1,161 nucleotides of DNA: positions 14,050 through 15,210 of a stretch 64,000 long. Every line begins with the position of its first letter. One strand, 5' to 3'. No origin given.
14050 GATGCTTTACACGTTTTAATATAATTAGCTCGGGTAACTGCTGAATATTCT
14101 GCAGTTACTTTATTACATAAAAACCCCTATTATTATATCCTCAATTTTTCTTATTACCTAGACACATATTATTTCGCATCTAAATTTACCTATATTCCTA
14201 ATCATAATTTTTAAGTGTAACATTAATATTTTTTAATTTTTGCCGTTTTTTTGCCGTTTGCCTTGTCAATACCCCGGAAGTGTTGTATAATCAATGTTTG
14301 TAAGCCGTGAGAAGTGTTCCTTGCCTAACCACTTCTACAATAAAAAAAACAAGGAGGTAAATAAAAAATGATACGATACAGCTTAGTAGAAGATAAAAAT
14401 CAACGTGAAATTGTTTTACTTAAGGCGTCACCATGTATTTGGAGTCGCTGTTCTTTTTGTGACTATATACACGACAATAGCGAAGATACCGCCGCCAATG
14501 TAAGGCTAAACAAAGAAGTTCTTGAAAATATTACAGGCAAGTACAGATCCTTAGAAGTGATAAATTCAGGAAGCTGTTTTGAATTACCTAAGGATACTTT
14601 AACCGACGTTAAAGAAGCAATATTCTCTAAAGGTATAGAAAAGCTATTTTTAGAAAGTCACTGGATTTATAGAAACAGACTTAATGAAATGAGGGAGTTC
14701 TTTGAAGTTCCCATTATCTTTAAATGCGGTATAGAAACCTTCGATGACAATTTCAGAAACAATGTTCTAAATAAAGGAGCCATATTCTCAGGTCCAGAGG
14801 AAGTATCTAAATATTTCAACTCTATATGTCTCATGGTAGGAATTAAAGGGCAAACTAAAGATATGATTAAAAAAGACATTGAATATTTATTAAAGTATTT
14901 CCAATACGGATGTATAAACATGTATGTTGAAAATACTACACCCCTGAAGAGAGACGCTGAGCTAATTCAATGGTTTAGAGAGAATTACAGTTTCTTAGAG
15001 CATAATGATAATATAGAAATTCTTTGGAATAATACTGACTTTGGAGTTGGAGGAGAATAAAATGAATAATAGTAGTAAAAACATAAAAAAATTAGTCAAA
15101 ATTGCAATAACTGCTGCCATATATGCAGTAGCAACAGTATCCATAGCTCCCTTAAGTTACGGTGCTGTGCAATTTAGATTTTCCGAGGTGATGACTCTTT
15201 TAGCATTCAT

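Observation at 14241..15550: Candidate preQ1-I riboswitch controlling a noncanonical radical-SAM gene plus a QueT transporter: likely queuine/preQ1 salvage module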

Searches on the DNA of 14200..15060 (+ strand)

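Call 4: search_rna_families(source=window, start=14200, end=14420, threshold=evalue, max_evalue=10, show_alignments=5)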
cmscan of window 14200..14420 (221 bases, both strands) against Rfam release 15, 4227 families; matches with E-value up to 10: 4.
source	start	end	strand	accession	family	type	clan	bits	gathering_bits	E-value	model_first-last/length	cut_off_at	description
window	14316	14370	+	RF02934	caiA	Gene; sRNA;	-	20.6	55.5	0.25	1-78/78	no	caiA RNA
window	14308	14358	+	RF00522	PreQ1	Cis-reg; riboswitch;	-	17.5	39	0.22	1-45/45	no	PreQ1 (pre queuosine) riboswitch aptamer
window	14334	14386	-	RF04332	Plastid-rpoB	Cis-reg;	-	13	45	9.6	1-49/49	no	Plastid-rpoB 5UTR RNA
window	14312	14334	-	RF03452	mir-3121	Gene; miRNA;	-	12.6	108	9.2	1-77/77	no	mir-3121 microRNA precursor family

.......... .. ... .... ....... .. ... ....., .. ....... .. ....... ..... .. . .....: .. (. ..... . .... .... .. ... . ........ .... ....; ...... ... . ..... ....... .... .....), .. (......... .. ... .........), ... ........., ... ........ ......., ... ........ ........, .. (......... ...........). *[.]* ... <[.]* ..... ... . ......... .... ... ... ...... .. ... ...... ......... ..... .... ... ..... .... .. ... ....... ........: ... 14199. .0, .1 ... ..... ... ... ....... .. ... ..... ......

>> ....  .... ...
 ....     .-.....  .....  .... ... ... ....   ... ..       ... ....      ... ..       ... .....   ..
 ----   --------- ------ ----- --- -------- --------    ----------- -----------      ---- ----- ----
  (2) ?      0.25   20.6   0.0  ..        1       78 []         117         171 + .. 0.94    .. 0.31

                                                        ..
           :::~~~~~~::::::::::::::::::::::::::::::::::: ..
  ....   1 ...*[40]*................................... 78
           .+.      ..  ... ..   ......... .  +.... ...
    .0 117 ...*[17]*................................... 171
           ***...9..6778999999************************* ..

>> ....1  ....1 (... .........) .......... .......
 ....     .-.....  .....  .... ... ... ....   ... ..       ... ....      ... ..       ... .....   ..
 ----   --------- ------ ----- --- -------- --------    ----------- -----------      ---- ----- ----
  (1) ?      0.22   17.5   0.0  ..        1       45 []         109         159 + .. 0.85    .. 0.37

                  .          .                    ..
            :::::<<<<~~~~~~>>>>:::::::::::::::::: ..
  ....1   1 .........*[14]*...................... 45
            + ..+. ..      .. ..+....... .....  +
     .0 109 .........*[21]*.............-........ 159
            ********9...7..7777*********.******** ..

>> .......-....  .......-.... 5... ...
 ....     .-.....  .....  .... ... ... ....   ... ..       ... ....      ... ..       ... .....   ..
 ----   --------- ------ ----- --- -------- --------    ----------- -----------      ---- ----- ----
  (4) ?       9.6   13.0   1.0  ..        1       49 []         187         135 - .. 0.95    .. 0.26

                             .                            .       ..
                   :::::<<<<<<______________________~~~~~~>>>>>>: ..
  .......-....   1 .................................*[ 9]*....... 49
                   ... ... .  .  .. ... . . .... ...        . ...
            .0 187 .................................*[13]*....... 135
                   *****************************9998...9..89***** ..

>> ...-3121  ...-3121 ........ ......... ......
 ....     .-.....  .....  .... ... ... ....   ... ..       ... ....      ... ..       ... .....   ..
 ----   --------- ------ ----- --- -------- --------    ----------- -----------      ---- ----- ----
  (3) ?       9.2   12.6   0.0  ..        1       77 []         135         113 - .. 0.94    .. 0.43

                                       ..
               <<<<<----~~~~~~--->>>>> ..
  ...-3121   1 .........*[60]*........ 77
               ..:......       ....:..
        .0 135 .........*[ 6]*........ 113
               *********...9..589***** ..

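Call 22: search_rna_families(sources=[L080, L001, L003, L007, L009, L012, L016, L018, L019, L024, L027, L028, L037, L047, L049, L059, L069, L072, L076, L070], threshold=gathering)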
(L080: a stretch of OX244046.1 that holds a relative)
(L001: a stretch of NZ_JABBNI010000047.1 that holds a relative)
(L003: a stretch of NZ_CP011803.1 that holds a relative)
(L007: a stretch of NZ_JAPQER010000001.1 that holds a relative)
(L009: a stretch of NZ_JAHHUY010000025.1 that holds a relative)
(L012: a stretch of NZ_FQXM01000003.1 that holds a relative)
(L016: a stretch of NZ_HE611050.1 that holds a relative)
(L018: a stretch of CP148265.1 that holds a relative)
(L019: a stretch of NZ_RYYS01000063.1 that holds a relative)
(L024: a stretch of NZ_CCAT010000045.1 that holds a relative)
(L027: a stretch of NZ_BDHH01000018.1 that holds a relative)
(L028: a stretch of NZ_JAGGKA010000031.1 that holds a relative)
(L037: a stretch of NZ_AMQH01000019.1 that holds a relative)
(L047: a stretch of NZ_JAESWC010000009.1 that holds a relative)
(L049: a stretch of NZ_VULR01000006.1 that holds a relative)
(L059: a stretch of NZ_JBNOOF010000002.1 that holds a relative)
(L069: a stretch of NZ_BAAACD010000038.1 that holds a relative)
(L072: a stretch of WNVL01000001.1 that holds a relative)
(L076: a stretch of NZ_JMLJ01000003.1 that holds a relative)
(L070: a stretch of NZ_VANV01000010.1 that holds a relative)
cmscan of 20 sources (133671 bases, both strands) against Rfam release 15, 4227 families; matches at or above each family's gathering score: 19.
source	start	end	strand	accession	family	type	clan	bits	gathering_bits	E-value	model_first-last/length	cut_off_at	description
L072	4133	4479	+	RF00010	RNaseP_bact_a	Gene; ribozyme;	CL00002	321.9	100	2.8e-104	1-367/367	no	Bacterial RNase P class A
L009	2690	2762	-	RF00005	tRNA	Gene; tRNA;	CL00001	70.4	29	5.1e-13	1-71/71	no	tRNA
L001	2306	2378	-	RF00005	tRNA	Gene; tRNA;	CL00001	70.3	29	5.2e-13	1-71/71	no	tRNA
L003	2305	2377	-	RF00005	tRNA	Gene; tRNA;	CL00001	70.3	29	5.2e-13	1-71/71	no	tRNA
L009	2772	2843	-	RF00005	tRNA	Gene; tRNA;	CL00001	67.3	29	3.5e-12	1-71/71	no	tRNA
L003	2383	2454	-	RF00005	tRNA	Gene; tRNA;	CL00001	60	29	3.7e-10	1-71/71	no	tRNA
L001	2384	2455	-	RF00005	tRNA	Gene; tRNA;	CL00001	59.9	29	3.8e-10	1-71/71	no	tRNA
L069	1184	1228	+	RF00522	PreQ1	Cis-reg; riboswitch;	-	57.7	39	8.4e-09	1-45/45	no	PreQ1 (pre queuosine) riboswitch aptamer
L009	2572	2651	-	RF00005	tRNA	Gene; tRNA;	CL00001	56.1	29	4.4e-09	1-71/71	no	tRNA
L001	2157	2237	-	RF00005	tRNA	Gene; tRNA;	CL00001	55.3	29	7.2e-09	1-71/71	no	tRNA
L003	2157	2237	-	RF00005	tRNA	Gene; tRNA;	CL00001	55.3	29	7.2e-09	1-71/71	no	tRNA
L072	1231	1275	+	RF00522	PreQ1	Cis-reg; riboswitch;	-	55.3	39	3.4e-08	1-45/45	no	PreQ1 (pre queuosine) riboswitch aptamer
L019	2303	2346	+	RF00522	PreQ1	Cis-reg; riboswitch;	-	51.9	39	2.5e-07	1-45/45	no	PreQ1 (pre queuosine) riboswitch aptamer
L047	1323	1366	+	RF00522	PreQ1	Cis-reg; riboswitch;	-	51.8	39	2.7e-07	1-45/45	no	PreQ1 (pre queuosine) riboswitch aptamer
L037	1152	1195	+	RF00522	PreQ1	Cis-reg; riboswitch;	-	51.4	39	3.4e-07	1-45/45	no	PreQ1 (pre queuosine) riboswitch aptamer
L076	1331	1374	+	RF00522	PreQ1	Cis-reg; riboswitch;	-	51.4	39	3.4e-07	1-45/45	no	PreQ1 (pre queuosine) riboswitch aptamer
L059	1011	1055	+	RF00522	PreQ1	Cis-reg; riboswitch;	-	50.7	39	4.9e-07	1-45/45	no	PreQ1 (pre queuosine) riboswitch aptamer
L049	2255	2298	+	RF00522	PreQ1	Cis-reg; riboswitch;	-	46.2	39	7e-06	1-45/45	no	PreQ1 (pre queuosine) riboswitch aptamer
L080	1315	1358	+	RF00522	PreQ1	Cis-reg; riboswitch;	-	43.2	39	4e-05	1-45/45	no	PreQ1 (pre queuosine) riboswitch aptamer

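Call 31: build_rna_model(alignment_id=A2, structure=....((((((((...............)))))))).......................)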
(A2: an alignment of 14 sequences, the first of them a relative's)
Model R1 built from alignment A2 (14 sequences, 58 columns); structure: as given.
model positions 56; base pairs 8; branch points 0; effective number of sequences 4.38; information 0.993 bits per position. Calibrated on 0.2 Mb of random sequence (short: E-values are rough).
structure used (alignment columns):
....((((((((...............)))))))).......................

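Call 32: search_with_rna_model(model_id=R1, source=window, filters=off, max_evalue=10, show_alignments=2)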
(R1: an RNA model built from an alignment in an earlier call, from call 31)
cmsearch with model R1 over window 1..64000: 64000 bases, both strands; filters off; matches with E-value up to 10: 35.
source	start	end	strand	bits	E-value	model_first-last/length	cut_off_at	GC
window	14305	14360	+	60.6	6.1e-10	1-56/56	no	0.39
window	63938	63981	-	17.1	0.16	1-56/56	no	0.23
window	19849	19895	+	14.3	0.54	1-56/56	no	0.26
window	11940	11963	+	12.4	1.3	1-56/56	no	0.42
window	3784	3830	+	12.3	1.3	1-56/56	no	0.26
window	53693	53741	+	12.2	1.4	1-56/56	no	0.24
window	48326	48370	-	11.9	1.6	1-56/56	no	0.2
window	48613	48659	-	10.7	2.7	1-56/56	no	0.21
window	61590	61623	+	10.7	2.8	1-56/56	no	0.29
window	59591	59658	-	10.5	2.9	1-56/56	no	0.29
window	50890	50933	-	10.3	3.3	1-56/56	no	0.3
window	51200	51226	-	9.7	4.2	1-56/56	no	0.26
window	50939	50966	+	9.7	4.3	1-56/56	no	0.21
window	30059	30089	-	9.6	4.4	1-56/56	no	0.23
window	55805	55844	-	9.6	4.4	1-56/56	no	0.28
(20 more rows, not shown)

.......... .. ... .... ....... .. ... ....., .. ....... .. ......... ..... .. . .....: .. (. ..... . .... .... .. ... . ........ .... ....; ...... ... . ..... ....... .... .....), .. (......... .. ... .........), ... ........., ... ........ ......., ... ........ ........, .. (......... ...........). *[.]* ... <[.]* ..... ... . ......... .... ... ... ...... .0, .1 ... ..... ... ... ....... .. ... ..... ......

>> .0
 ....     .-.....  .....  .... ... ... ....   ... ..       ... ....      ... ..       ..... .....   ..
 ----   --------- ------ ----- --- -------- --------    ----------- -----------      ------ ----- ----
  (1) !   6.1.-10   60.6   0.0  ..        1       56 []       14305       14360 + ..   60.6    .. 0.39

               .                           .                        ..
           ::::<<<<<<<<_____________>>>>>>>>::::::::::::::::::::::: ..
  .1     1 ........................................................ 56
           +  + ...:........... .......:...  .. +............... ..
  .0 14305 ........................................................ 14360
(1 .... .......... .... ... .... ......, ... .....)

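Call 33: search_with_rna_model(model_id=R1, sources=[window, L001, L002, L003, L004, L005, L006, L007, L008, L009, L010, L011, L012, L013, L014, L015, L016, L017, L018, L019, L020, L021, L022, L023, L024, L025, L026, L027, L028, L029, L030, L031, L032, L033, L034, L035, L036, L037, L038, L039, L040, L041, L042, L043, L044, L045, L046, L047, L048, L049, L050, L051, L052, L053, L054, L055, L056, L057, L058, L059, L060, L061, L062, L063, L064, L065, L066, L067, L068, L069, L070, L071, L072, L073, L074, L075, L076, L077, L078, L079, L080], max_evalue=1, make_alignment=true)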
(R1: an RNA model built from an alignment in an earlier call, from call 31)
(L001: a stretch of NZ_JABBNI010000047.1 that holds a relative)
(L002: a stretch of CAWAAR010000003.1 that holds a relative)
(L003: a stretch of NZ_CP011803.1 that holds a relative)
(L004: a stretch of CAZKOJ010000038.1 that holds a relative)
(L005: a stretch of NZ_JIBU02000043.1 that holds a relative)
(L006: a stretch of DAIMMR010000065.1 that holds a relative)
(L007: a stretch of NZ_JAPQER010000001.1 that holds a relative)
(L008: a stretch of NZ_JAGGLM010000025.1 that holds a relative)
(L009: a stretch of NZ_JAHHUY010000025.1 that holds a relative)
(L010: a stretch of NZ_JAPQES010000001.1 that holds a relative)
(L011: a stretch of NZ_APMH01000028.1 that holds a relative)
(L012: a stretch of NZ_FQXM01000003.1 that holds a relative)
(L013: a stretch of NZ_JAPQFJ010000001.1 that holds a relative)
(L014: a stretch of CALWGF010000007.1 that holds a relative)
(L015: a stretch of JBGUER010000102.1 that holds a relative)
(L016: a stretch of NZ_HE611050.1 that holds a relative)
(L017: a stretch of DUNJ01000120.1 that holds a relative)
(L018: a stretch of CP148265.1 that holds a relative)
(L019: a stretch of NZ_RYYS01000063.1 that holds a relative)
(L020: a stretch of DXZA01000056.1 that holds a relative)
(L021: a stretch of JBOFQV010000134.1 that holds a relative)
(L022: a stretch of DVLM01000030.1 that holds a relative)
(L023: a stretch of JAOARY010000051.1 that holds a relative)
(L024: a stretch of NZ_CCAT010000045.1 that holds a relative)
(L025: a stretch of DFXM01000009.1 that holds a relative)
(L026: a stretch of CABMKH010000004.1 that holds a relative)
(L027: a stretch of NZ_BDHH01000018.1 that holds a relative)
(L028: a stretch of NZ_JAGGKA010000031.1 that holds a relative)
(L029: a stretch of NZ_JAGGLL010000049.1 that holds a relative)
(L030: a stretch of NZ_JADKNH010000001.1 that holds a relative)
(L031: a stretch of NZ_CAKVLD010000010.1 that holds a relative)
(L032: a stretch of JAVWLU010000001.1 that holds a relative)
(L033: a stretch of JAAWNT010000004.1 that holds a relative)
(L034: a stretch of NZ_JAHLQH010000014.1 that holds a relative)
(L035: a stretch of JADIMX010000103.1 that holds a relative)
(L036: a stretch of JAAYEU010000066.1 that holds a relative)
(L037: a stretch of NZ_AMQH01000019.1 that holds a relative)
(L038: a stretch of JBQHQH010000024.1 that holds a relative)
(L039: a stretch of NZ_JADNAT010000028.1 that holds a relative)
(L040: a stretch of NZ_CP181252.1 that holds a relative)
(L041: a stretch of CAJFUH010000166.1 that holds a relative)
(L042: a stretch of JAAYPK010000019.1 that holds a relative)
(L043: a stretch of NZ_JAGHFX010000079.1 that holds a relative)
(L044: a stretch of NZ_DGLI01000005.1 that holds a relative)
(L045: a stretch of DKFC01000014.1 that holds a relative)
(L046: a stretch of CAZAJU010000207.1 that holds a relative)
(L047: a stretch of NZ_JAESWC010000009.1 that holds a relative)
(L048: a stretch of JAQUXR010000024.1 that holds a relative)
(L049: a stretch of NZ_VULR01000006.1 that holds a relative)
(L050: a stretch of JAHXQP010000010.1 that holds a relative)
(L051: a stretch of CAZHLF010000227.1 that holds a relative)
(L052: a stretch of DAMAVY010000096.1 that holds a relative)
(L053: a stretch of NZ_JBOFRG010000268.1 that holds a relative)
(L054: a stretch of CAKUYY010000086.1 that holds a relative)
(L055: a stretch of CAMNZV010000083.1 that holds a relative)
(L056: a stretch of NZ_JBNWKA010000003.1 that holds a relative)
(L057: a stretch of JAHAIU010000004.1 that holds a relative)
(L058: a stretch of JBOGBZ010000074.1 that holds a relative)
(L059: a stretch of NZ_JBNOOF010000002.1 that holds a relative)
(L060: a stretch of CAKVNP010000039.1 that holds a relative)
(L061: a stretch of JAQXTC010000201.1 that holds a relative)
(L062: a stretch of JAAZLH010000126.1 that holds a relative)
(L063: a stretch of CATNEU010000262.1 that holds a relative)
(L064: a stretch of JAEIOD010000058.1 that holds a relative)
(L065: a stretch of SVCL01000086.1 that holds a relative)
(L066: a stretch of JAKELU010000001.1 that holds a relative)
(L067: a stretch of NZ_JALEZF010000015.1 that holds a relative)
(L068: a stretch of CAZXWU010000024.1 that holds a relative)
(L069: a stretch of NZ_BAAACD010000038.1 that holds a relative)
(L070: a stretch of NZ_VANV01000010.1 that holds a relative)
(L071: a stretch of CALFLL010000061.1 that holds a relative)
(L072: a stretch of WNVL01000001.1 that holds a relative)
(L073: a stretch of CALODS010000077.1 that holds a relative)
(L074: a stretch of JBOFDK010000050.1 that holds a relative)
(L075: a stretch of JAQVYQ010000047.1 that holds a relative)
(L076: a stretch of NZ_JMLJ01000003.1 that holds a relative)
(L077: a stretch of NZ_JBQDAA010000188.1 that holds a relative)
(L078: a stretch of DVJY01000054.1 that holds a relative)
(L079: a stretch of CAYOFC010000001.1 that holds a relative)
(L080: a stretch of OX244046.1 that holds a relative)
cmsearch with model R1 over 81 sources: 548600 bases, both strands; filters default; matches with E-value up to 1: 30.
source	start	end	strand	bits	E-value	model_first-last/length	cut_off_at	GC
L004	1410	1465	+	77.5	2.8e-12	1-56/56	no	0.32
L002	2939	2994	+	75.9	5.8e-12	1-56/56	no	0.32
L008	2941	2996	+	74.4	1.1e-11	1-56/56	no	0.34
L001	2937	2994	+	72.4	2.8e-11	1-56/56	no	0.33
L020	2930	2983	+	72.3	2.8e-11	1-56/56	no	0.31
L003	2938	2995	+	71.3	4.4e-11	1-56/56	no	0.31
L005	2939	2996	+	71.3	4.4e-11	1-56/56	no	0.31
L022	1266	1319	+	70.8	5.5e-11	1-56/56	no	0.35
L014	2930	2983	+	70.5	6.5e-11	1-56/56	no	0.35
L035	33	86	+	69.4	1e-10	1-56/56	no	0.37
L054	2560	2613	+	66.9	3.1e-10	1-56/56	no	0.28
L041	2942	2995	+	64.2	1e-09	1-56/56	no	0.3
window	14305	14360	+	60.6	5.2e-09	1-56/56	no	0.39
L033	2940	2993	+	53.7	1.1e-07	1-56/56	no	0.31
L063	725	774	+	47.3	2e-06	1-56/56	no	0.4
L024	2935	2983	+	23.8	0.069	1-56/56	no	0.37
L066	2946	2996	+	20.6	0.29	1-56/56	no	0.37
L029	3072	3130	+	20.5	0.3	1-56/56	no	0.37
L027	2936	2983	+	18.9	0.59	1-56/56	no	0.38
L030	2936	2983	+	18.9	0.59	1-56/56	no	0.38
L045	2936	2983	+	18.9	0.59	1-56/56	no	0.38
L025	2936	2983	+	18.9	0.59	1-56/56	no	0.38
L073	2935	2983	+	18.7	0.65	1-56/56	no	0.33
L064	2814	2861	+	18.7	0.65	1-56/56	no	0.33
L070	2936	2983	+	18.7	0.65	1-56/56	no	0.33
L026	3006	3044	+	18.7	0.66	1-56/56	no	0.21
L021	215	259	+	18.4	0.74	1-56/56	no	0.24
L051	2188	2236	+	18.3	0.79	1-56/56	no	0.37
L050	4271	4301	-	18.1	0.87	1-56/56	no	0.26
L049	4474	4526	+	18.1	0.88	1-56/56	no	0.34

Alignment A3: 30 matches aligned to the model, 74 columns, each read 5' to 3' on its own strand. Consensus structure (alignment columns), stored with it:
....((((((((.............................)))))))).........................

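Call 34: search_with_rna_model(model_id=R1, sources=[window, L001, L002, L003, L004, L005, L008, L014, L020, L022, L033, L035, L041, L054, L063], max_evalue=0.0001, make_alignment=true)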
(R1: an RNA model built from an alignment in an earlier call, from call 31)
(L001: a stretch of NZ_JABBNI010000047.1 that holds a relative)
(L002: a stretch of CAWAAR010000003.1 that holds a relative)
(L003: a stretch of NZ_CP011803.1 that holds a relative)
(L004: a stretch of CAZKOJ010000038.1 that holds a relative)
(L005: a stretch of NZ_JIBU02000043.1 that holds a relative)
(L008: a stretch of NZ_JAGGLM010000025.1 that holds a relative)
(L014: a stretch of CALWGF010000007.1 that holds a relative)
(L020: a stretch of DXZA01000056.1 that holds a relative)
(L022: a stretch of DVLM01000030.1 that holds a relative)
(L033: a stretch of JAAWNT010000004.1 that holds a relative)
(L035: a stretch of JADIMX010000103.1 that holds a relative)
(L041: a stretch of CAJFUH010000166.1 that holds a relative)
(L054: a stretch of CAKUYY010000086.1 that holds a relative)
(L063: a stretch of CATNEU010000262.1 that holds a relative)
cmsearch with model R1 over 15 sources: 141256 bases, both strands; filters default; matches with E-value up to 0.0001: 15.
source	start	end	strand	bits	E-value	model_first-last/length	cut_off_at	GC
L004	1410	1465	+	77.5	7.1e-13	1-56/56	no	0.32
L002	2939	2994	+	75.9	1.5e-12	1-56/56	no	0.32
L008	2941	2996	+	74.4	2.8e-12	1-56/56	no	0.34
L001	2937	2994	+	72.4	7.2e-12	1-56/56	no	0.33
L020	2930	2983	+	72.3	7.2e-12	1-56/56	no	0.31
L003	2938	2995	+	71.3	1.1e-11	1-56/56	no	0.31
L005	2939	2996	+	71.3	1.1e-11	1-56/56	no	0.31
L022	1266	1319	+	70.8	1.4e-11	1-56/56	no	0.35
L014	2930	2983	+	70.5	1.7e-11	1-56/56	no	0.35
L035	33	86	+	69.4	2.7e-11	1-56/56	no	0.37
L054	2560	2613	+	66.9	8.1e-11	1-56/56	no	0.28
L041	2942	2995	+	64.2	2.7e-10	1-56/56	no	0.3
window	14305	14360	+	60.6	1.3e-09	1-56/56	no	0.39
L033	2940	2993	+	53.7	2.9e-08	1-56/56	no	0.31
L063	725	774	+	47.3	5e-07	1-56/56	no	0.4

Alignment A4: 15 matches aligned to the model, 58 columns, each read 5' to 3' on its own strand. Consensus structure (alignment columns), stored with it:
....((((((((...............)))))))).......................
